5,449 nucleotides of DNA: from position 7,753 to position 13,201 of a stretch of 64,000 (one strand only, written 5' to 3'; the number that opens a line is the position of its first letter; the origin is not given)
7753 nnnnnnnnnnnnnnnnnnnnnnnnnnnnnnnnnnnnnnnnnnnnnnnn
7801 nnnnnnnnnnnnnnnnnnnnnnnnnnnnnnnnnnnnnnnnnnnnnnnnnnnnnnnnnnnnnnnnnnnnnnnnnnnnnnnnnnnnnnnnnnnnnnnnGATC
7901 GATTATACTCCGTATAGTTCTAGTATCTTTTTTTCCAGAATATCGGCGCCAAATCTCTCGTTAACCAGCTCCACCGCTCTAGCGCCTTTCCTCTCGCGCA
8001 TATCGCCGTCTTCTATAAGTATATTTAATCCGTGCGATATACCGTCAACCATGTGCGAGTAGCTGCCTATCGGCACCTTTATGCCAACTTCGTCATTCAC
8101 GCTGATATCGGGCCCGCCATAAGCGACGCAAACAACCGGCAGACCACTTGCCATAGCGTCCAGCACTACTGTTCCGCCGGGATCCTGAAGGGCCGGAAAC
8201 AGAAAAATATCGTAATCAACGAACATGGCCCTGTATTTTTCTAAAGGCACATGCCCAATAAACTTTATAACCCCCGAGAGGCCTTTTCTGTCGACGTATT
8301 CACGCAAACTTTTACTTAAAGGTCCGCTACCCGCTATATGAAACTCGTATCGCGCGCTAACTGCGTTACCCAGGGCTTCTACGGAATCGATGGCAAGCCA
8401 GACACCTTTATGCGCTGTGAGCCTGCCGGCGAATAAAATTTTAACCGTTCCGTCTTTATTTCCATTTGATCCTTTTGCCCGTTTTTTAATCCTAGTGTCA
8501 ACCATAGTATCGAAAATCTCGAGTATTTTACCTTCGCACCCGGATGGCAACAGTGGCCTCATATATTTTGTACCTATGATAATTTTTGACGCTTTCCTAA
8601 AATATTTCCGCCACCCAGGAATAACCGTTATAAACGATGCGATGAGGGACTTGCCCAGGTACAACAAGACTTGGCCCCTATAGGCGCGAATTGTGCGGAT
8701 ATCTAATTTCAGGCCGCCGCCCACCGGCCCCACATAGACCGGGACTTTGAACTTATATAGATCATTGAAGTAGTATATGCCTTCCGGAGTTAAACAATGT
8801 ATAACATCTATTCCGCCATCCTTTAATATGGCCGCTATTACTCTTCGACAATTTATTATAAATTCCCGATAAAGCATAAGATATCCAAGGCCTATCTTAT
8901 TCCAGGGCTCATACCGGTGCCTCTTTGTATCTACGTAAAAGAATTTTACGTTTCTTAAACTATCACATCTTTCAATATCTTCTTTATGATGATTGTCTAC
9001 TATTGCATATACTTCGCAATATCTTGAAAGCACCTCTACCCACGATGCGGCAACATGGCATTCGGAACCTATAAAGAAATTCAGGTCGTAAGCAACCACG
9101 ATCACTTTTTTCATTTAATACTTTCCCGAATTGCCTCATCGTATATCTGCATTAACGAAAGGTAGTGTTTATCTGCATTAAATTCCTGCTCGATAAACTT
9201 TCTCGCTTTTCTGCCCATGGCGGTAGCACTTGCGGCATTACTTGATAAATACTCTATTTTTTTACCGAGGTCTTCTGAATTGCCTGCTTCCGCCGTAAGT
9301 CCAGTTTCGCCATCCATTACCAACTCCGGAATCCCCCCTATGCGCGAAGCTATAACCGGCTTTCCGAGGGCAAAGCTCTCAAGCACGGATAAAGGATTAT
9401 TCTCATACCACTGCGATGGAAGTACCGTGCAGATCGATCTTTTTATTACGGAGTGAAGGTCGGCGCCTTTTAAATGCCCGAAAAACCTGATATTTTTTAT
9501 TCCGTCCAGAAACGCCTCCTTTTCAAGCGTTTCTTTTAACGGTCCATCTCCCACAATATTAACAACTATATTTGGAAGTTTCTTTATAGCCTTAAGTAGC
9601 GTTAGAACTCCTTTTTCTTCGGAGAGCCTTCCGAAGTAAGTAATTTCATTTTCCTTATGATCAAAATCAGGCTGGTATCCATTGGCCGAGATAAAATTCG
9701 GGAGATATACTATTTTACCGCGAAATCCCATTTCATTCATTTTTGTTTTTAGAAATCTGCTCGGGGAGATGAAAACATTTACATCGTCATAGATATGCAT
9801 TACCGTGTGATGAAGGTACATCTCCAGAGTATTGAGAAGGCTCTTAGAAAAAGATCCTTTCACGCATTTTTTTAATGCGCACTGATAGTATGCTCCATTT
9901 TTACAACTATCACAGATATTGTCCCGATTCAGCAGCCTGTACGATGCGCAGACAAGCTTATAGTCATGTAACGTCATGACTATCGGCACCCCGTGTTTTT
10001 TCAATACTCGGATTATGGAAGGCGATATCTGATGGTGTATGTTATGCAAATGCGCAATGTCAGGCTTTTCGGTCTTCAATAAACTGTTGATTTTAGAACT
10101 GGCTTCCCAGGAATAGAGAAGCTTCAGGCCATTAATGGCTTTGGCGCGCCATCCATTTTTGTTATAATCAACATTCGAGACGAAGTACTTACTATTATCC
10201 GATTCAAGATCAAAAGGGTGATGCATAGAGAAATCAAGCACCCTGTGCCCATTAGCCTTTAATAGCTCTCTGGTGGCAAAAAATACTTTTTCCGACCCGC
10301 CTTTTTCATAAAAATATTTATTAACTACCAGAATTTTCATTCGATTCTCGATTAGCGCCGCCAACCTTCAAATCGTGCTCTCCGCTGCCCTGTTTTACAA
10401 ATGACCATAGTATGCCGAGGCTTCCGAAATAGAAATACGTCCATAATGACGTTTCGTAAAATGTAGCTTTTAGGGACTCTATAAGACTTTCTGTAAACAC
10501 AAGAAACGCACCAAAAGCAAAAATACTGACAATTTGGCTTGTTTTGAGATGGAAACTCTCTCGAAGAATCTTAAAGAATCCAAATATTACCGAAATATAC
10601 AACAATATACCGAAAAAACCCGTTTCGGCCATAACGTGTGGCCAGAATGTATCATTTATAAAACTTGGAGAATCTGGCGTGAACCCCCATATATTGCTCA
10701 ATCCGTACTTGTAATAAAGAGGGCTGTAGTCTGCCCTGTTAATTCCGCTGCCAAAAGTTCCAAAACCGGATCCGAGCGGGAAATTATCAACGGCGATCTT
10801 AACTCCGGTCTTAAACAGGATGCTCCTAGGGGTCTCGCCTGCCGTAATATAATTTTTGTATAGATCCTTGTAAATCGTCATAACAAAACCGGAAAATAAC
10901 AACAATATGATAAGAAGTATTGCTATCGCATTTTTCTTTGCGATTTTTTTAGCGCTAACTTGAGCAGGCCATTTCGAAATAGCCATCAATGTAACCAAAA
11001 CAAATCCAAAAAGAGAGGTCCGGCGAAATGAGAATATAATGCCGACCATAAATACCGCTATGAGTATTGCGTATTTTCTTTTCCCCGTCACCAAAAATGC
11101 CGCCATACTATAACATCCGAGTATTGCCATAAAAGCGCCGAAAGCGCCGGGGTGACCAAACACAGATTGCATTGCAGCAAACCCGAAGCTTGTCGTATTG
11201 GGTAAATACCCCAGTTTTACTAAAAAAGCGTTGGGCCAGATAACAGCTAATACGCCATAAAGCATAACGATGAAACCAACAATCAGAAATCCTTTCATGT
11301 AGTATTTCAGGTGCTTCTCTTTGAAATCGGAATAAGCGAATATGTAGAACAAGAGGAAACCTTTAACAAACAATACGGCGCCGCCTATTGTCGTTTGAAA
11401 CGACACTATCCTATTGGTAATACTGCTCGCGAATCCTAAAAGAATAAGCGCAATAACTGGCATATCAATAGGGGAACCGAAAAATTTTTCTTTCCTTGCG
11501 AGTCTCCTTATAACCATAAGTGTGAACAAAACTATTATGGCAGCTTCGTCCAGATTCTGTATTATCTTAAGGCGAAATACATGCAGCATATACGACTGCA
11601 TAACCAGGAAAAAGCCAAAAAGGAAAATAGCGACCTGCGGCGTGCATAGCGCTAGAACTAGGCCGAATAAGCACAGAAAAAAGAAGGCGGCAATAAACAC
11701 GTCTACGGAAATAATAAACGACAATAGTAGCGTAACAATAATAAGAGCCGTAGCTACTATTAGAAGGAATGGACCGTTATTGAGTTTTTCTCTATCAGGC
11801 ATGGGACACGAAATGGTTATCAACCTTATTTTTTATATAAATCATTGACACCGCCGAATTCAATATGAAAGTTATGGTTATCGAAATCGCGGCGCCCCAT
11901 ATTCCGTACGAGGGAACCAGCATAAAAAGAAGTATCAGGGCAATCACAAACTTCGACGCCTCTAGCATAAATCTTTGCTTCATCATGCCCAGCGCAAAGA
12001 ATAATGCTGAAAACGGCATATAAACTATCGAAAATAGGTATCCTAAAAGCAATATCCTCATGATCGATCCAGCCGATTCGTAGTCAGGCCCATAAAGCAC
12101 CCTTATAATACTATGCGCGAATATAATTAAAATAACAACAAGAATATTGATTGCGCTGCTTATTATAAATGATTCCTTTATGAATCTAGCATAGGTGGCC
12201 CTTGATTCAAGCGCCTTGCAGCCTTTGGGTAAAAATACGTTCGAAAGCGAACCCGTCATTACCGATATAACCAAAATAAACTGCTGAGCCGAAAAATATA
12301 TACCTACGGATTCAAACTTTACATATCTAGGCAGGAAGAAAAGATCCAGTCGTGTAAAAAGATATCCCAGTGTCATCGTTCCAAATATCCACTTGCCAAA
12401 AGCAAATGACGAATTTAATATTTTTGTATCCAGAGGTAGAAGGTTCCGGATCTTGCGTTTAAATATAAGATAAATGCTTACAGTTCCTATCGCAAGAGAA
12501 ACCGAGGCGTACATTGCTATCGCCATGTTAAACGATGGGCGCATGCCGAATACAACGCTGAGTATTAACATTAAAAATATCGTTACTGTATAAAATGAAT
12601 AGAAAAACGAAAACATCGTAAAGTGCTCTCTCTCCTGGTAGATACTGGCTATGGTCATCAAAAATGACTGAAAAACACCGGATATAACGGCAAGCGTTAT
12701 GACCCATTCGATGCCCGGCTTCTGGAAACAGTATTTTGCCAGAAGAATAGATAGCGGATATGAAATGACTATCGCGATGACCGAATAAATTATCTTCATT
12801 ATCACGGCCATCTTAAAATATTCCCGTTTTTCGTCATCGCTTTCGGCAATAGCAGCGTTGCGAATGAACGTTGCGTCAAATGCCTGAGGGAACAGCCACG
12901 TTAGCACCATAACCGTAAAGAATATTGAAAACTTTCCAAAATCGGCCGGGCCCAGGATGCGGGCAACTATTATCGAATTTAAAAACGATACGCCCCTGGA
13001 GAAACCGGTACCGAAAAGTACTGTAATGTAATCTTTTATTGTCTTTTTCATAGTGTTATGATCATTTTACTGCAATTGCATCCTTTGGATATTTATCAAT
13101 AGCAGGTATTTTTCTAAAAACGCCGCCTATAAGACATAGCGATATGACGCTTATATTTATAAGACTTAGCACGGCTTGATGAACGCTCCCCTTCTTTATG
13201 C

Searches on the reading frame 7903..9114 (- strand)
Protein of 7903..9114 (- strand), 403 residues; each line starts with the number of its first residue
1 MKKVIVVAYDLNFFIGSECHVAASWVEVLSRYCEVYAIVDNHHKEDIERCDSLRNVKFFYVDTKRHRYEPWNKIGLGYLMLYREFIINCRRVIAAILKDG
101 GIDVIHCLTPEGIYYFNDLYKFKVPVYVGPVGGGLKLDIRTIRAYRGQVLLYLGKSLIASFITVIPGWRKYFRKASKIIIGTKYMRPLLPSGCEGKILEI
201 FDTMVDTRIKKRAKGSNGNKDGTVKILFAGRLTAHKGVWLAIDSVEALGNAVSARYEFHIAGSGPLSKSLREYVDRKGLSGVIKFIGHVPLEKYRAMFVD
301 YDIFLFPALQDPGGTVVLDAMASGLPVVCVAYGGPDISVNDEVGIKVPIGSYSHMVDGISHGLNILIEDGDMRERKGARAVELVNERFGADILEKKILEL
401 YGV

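Call 86: search_protein_families(library=pfam, proteins=[window:7903-9114:-], max_evalue=0.001)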
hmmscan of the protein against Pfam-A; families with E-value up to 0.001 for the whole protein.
window:7903-9114:- (403 aa): 2 families
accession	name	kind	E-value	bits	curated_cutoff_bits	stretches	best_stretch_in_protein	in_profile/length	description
PF00534.26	Glycos_transf_1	-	4.6e-24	85.3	26.4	1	212-378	4-167/172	Glycosyl transferases group 1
PF13692.12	Glyco_trans_1_4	-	7.9e-22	78.5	27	1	225-361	3-138/142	Glycosyl transferases group 1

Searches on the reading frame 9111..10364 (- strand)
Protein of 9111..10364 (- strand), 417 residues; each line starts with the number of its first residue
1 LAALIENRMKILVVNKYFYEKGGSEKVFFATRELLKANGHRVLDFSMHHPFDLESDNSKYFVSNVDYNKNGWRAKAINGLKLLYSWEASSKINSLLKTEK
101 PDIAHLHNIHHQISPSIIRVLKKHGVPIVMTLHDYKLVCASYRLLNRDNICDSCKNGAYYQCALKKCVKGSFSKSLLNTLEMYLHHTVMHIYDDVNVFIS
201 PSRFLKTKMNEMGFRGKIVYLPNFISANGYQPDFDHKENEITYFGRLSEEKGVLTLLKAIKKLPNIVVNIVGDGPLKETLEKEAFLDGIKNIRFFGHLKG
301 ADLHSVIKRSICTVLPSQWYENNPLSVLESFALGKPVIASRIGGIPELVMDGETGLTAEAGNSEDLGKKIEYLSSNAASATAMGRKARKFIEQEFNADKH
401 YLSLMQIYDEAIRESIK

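Call 86: search_protein_families(library=pfam, proteins=[window:9111-10364:-], max_evalue=0.001)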
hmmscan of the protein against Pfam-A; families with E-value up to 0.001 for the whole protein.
window:9111-10364:- (417 aa): 5 families
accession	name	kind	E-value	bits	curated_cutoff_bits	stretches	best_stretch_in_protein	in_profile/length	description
PF00534.26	Glycos_transf_1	-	1.8e-36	125.7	26.4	1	233-389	10-171/172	Glycosyl transferases group 1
PF13692.12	Glyco_trans_1_4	-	4.4e-29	102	27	1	239-375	2-141/142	Glycosyl transferases group 1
PF13439.12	Glyco_transf_4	-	1e-13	52.1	28.5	1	22-226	2-167/170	Glycosyltransferase Family 4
PF13524.12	Glyco_trans_1_2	-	1.9e-11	44.6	25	1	256-399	5-137/144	Glycosyl transferase-like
PF13579.12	Glyco_trans_4_4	-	2e-07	31.9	29.7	1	72-223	43-157/158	Glycosyl transferase 4-like domain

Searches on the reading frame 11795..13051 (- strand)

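Call 86: search_protein_families(library=pfam, proteins=[window:11795-13051:-], max_evalue=0.001)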
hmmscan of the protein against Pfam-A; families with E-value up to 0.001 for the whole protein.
window:11795-13051:- (418 aa): 3 families
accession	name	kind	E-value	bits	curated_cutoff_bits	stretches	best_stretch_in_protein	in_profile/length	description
PF01943.22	Polysacc_synt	-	1.3e-23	84.3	28.2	2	6-275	3-268/274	Polysaccharide biosynthesis protein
PF13440.11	Polysacc_synt_3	-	1.5e-20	74.1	23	1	28-326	1-290/293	Polysaccharide biosynthesis protein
PF04506.18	Rft-1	-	2.3e-05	23.8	23.8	1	13-197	11-198/512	Rft protein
